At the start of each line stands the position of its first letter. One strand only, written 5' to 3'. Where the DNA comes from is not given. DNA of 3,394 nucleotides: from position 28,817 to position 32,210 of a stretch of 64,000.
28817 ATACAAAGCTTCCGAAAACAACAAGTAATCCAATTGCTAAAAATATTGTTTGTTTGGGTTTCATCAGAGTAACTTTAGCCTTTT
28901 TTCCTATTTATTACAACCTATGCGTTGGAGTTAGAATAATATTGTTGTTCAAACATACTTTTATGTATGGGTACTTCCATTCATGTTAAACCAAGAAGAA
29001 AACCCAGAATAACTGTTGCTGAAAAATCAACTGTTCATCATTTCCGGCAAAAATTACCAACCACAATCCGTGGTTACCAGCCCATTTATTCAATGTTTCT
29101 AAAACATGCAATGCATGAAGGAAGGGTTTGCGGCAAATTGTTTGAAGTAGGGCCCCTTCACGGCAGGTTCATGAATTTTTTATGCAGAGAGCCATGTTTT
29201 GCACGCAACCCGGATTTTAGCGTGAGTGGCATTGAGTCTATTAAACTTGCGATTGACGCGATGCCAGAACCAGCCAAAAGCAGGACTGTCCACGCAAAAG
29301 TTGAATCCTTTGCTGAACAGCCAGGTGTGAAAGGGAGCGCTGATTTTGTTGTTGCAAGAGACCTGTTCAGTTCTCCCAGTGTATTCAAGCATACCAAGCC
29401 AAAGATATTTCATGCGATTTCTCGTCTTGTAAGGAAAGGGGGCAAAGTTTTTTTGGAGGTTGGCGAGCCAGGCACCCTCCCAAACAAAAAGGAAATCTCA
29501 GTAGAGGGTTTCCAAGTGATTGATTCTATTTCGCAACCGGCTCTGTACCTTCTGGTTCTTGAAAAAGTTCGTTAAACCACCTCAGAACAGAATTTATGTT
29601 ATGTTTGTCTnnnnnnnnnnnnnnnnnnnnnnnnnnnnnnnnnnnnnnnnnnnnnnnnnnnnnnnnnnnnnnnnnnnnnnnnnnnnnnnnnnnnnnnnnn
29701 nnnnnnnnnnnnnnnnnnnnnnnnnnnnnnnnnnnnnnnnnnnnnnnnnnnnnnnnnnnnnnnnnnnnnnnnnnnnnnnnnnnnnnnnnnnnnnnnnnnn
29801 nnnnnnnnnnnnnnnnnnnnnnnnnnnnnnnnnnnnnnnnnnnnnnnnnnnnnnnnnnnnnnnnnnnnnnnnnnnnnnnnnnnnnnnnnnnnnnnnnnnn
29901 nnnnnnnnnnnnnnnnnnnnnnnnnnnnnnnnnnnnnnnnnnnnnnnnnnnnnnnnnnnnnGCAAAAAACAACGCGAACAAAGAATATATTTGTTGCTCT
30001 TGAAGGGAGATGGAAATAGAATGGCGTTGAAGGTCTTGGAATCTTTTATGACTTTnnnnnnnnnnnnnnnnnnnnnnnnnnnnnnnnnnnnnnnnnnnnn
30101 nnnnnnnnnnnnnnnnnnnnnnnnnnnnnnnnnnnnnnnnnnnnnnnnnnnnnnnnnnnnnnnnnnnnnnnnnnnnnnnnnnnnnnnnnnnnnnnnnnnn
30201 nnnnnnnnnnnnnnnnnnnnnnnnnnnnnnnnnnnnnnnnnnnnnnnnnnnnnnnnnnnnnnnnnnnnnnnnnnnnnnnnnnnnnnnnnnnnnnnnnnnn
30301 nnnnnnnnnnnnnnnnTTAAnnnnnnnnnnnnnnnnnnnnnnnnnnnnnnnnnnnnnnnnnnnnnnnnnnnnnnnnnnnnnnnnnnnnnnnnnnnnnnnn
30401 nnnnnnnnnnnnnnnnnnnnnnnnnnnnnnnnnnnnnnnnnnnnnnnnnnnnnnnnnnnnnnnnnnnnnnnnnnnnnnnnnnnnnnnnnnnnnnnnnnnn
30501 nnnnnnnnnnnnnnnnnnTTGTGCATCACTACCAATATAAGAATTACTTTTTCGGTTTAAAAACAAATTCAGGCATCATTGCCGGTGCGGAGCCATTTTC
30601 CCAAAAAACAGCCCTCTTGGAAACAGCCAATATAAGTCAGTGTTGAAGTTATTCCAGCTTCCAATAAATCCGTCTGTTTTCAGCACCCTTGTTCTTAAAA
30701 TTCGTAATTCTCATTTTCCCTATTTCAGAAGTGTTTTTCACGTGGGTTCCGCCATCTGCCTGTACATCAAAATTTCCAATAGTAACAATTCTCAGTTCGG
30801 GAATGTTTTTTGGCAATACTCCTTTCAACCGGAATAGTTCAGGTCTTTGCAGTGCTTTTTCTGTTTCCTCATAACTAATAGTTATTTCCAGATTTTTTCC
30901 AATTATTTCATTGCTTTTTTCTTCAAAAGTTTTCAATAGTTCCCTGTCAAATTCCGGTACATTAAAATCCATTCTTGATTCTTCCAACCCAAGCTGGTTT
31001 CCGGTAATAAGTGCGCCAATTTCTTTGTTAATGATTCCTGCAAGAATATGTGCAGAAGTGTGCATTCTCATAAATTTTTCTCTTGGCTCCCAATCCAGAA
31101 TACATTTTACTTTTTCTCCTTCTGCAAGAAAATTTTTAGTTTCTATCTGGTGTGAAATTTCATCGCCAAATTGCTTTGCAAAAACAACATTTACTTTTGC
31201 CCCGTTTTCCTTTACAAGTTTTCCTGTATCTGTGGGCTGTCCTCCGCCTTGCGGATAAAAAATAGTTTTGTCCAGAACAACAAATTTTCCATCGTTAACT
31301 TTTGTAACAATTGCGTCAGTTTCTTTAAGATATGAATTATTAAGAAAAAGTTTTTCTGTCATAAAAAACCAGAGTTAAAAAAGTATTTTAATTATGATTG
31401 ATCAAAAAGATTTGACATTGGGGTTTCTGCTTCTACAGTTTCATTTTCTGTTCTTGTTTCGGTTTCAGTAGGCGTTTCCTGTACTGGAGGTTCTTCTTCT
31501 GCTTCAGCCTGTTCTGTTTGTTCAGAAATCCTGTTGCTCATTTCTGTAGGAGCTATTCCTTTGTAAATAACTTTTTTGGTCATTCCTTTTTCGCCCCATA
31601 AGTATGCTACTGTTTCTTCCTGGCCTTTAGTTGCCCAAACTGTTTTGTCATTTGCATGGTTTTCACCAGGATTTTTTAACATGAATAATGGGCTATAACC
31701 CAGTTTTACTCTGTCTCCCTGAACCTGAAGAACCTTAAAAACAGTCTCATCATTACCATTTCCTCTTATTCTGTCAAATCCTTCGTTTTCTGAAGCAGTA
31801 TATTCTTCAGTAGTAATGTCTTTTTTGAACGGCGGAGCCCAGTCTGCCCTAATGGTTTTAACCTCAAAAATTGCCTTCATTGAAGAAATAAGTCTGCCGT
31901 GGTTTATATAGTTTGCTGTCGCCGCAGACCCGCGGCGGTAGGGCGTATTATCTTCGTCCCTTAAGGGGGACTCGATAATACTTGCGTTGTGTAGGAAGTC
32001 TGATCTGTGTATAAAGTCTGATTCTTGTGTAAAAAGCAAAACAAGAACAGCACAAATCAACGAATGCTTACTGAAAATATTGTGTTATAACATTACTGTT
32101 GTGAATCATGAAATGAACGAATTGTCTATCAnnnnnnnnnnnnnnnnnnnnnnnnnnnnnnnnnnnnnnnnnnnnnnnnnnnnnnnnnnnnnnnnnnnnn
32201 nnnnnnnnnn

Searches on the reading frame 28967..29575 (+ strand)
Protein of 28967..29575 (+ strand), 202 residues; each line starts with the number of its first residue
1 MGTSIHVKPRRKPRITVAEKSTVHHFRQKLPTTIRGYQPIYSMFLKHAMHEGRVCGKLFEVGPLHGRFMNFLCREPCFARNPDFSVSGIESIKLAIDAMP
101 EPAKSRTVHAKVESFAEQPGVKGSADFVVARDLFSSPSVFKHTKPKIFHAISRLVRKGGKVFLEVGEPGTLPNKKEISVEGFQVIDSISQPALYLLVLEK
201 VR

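Call 28: search_protein_families(library=pfam, proteins=[window:28967-29575:+], max_evalue=0.01)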
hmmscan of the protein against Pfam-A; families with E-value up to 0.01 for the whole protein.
window:28967-29575:+ (202 aa): 1 family
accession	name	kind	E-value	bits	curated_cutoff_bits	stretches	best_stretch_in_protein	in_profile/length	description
PF13489.12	Methyltransf_23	-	0.0091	16.2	27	0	56-165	24-118/164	Methyltransferase domain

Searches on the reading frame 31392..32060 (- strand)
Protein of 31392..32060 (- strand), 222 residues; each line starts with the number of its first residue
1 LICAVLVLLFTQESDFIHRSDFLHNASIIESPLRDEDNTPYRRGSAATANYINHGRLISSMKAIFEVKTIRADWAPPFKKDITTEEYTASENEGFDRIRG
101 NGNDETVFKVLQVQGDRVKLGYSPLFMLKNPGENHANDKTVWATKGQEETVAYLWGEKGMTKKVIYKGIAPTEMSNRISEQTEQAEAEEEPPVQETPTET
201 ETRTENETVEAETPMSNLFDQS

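Call 28: search_protein_families(library=pfam, proteins=[window:31392-32060:-], max_evalue=0.01)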
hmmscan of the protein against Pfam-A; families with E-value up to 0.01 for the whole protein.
window:31392-32060:- (222 aa): 1 family
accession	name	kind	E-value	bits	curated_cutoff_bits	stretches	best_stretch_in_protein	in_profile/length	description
PF17361.7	DUF5387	-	0.0085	16.4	27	0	89-195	32-134/222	Family of unknown function (DUF5387)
